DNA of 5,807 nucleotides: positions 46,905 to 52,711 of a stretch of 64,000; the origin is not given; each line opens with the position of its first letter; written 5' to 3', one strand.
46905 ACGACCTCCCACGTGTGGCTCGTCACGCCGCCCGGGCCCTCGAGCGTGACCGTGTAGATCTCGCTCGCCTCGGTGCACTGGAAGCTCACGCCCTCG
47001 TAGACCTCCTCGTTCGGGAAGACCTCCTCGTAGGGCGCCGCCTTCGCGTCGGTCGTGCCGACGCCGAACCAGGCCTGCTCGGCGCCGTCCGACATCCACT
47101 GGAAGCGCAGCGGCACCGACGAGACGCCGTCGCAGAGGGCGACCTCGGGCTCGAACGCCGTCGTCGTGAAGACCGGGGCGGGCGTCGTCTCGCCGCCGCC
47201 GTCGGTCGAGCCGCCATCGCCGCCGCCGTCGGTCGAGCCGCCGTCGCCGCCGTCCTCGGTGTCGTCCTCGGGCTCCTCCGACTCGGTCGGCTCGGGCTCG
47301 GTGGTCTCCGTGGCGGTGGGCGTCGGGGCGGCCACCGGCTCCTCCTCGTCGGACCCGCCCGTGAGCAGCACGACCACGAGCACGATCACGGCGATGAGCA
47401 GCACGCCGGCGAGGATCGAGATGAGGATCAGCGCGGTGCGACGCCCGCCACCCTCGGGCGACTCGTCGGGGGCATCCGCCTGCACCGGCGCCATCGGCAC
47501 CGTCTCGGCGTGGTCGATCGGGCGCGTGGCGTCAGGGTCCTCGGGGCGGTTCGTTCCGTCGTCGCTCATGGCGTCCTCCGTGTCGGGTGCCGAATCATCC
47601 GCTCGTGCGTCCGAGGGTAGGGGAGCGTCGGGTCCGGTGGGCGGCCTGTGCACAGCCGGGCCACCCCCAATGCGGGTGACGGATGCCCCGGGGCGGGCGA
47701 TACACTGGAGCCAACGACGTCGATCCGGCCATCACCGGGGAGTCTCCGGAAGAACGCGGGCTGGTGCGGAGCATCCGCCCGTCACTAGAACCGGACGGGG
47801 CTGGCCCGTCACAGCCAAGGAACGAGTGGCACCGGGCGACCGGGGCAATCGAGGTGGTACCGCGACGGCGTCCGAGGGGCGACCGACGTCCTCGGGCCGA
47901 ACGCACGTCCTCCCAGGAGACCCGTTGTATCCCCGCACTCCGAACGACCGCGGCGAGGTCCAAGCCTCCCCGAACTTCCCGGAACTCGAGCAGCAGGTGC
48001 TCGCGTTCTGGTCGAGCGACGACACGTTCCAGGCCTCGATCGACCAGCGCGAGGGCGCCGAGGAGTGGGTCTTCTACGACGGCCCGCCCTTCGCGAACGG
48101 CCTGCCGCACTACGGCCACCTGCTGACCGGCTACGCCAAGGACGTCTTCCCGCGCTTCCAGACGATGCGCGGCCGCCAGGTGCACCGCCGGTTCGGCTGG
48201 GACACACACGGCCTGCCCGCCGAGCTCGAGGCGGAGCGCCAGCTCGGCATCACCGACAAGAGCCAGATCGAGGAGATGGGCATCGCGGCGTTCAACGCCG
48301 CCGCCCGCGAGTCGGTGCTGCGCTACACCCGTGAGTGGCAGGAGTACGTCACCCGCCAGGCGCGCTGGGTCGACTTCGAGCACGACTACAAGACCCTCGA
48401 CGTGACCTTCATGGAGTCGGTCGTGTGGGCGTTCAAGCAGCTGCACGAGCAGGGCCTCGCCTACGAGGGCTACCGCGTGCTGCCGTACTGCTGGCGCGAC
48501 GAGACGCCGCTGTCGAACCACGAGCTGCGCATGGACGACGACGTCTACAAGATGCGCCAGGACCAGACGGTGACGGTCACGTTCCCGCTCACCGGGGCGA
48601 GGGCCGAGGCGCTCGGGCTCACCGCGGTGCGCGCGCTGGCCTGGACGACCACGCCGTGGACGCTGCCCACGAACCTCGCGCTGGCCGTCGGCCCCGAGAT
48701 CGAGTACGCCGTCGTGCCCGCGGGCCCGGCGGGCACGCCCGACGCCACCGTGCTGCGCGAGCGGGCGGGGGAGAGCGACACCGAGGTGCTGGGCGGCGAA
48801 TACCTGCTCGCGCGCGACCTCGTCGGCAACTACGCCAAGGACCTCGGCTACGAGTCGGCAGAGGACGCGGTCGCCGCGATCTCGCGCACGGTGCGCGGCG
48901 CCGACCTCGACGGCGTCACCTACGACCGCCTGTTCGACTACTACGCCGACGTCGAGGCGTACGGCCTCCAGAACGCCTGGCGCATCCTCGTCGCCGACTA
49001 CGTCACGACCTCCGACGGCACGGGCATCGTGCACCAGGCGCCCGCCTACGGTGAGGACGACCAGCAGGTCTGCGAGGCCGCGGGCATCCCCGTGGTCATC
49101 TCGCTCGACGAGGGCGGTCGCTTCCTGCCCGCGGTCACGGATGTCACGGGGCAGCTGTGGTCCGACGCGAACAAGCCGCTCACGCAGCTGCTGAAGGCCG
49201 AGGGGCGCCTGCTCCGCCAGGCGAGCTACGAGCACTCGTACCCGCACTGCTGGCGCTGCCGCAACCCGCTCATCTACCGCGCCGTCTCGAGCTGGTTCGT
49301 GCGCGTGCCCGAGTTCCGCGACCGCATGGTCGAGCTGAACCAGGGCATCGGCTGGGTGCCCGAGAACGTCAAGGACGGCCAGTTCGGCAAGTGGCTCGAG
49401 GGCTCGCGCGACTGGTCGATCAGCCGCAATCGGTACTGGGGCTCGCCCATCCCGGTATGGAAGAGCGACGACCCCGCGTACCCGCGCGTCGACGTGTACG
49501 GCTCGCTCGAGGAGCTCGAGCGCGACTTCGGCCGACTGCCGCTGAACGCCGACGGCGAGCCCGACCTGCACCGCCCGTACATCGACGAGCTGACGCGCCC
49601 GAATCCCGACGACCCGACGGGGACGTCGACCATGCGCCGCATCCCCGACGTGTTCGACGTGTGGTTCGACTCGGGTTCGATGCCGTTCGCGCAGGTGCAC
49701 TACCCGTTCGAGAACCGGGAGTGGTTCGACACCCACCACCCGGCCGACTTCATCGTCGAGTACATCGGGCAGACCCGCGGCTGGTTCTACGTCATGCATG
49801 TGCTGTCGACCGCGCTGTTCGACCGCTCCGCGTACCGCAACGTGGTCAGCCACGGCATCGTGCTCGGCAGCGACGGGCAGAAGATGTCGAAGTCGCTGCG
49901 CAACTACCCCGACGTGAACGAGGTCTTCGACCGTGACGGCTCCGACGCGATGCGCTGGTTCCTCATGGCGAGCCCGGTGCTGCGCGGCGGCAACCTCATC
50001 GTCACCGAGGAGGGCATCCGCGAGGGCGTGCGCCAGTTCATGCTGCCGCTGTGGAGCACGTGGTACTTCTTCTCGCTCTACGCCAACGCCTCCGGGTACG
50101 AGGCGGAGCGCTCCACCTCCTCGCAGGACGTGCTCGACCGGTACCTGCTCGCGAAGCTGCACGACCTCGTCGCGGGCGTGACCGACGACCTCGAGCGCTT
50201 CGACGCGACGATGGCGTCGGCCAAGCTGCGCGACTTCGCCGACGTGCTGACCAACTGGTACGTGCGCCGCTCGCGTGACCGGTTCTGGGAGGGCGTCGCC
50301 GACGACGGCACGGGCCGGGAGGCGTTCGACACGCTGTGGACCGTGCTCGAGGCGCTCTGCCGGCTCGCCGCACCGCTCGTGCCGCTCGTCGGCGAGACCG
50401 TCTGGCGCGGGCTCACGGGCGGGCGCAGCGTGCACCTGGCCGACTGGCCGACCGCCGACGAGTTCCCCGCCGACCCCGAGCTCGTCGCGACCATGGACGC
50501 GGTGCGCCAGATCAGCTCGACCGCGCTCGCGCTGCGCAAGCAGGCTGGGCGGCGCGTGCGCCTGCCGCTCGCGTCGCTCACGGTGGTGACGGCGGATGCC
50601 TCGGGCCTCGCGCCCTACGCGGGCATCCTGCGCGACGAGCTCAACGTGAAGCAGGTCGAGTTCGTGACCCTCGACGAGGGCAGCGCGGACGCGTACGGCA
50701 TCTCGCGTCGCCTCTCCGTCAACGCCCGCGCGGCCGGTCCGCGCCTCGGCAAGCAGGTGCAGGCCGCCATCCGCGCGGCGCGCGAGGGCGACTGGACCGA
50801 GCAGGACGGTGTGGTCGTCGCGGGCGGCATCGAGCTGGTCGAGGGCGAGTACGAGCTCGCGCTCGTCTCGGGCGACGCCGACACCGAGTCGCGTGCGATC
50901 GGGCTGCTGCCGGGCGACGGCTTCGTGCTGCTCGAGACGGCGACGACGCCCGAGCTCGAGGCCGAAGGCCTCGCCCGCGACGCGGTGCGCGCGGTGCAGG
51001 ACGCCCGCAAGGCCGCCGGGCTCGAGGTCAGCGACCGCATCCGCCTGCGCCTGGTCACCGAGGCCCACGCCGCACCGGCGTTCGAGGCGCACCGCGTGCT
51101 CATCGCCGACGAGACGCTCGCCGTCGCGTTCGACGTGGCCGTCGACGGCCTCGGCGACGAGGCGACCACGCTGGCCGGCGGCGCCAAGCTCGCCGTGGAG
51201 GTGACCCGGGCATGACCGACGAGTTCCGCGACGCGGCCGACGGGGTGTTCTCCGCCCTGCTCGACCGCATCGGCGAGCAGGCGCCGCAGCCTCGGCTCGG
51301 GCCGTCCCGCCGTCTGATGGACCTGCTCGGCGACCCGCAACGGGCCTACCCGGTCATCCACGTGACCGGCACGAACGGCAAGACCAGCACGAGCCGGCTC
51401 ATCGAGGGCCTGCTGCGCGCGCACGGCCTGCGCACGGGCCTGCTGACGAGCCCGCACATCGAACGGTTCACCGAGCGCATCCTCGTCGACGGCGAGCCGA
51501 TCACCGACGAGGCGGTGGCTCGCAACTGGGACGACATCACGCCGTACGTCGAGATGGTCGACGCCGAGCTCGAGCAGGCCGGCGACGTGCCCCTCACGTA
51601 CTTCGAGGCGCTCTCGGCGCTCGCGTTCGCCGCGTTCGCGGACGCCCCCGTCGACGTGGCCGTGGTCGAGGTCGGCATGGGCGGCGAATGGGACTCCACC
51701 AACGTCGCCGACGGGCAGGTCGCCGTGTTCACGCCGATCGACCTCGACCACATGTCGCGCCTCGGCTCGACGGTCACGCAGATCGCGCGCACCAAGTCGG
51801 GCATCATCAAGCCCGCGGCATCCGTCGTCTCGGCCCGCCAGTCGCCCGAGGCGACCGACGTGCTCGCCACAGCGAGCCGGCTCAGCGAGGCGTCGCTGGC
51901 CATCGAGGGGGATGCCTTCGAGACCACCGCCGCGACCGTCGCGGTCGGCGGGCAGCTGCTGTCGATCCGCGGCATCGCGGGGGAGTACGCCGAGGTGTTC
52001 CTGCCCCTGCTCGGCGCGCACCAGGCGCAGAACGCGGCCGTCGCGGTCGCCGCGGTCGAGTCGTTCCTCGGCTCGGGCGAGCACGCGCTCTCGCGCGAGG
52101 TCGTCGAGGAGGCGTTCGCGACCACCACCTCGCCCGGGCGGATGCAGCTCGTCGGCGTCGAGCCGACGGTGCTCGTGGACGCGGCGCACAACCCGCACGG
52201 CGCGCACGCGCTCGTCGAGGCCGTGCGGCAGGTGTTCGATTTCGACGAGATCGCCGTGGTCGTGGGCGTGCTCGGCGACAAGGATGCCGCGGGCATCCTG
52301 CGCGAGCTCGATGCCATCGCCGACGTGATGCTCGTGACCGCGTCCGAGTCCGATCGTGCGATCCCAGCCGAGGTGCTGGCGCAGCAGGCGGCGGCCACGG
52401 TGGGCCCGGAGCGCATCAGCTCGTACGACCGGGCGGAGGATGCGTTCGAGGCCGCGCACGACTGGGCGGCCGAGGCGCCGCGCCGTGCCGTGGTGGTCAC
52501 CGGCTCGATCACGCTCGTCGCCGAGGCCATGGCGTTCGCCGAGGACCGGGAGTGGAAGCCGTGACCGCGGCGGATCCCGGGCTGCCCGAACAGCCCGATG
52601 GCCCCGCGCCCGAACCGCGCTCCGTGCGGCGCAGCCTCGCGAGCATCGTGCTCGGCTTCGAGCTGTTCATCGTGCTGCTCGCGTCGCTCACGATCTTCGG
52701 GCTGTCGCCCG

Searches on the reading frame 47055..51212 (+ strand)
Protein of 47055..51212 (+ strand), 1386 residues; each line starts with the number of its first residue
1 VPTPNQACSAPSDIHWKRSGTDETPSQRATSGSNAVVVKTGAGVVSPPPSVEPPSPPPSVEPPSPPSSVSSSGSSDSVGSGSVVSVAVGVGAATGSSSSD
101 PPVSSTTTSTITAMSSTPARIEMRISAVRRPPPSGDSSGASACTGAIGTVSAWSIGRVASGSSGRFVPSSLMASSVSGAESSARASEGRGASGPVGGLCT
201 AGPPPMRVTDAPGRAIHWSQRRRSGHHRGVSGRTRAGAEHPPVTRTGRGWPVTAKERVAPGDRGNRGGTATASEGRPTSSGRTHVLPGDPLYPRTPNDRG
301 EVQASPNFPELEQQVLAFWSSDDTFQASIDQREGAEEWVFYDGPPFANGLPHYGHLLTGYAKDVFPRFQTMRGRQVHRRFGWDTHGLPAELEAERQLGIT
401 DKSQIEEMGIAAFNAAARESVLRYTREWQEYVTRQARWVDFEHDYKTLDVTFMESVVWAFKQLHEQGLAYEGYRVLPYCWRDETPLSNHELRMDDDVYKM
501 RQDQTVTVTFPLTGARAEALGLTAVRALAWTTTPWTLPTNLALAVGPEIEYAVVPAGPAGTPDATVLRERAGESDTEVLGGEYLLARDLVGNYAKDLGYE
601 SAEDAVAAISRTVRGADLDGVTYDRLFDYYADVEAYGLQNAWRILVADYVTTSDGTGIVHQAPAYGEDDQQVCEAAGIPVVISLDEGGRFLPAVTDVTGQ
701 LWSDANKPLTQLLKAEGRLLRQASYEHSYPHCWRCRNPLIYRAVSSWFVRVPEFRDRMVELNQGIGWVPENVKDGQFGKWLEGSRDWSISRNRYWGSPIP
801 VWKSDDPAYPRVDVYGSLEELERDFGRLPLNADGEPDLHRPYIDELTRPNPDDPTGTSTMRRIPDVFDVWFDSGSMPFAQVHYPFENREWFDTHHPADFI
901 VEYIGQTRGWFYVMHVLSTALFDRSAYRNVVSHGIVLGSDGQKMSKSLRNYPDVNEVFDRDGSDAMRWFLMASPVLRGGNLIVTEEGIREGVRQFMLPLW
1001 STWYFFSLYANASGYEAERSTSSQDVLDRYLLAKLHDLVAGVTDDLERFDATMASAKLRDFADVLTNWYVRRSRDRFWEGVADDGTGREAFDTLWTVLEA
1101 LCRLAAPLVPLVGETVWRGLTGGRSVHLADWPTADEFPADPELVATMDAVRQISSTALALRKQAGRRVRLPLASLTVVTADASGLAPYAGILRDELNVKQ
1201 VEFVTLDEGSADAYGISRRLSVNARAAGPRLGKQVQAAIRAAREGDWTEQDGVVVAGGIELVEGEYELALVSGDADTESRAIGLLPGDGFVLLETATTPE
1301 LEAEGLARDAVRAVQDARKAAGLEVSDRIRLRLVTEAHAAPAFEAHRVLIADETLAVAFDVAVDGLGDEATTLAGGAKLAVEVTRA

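Call 31: search_protein_families(library=pfam, proteins=[window:47055-51212:+])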
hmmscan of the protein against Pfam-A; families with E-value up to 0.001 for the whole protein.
window:47055-51212:+ (1386 aa): 4 families
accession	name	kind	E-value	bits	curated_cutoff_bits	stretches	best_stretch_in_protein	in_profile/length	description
PF00133.28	tRNA-synt_1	-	1.1e-122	410.3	22.7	1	314-977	1-409/414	tRNA synthetases class I (I, L, M and V)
PF08264.19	Anticodon_1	-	3.1e-25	89.2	25.1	1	1028-1167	1-139/148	Anticodon-binding domain of tRNA ligase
PF19302.4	DUF5915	-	4.2e-22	79.1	27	1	1191-1385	3-194/195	Domain of unknown function (DUF5915)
PF09334.17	tRNA-synt_1g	-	3e-20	72.8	20.1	1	345-488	8-132/391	tRNA synthetases class I (M)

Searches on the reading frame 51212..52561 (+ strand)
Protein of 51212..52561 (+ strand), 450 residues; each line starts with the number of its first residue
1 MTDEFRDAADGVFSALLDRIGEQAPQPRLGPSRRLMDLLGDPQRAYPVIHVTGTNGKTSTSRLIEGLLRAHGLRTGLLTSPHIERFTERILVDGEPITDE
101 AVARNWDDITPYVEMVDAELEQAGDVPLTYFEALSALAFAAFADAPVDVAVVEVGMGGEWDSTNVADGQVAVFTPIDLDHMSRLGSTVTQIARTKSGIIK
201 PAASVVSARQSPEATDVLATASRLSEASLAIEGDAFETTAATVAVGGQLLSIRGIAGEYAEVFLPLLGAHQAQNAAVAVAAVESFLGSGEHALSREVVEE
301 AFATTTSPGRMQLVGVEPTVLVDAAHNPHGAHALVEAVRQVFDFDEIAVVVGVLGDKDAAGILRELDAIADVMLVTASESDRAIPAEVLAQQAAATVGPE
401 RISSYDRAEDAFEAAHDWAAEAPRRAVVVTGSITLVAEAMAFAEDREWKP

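Call 31: search_protein_families(library=pfam, proteins=[window:51212-52561:+])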
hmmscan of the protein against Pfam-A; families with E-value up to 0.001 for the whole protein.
window:51212-52561:+ (450 aa): 3 families
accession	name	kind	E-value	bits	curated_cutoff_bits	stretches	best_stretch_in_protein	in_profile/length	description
PF02875.26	Mur_ligase_C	-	3.6e-20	73.5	28.4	1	309-432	1-126/127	Mur ligase, glutamate ligase domain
PF08245.18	Mur_ligase_M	-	6.8e-18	65.8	24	1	51-282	1-200/200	Mur ligase middle domain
PF12710.13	HAD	-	7e-05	23.8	27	0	382-441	63-119/189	haloacid dehalogenase-like hydrolase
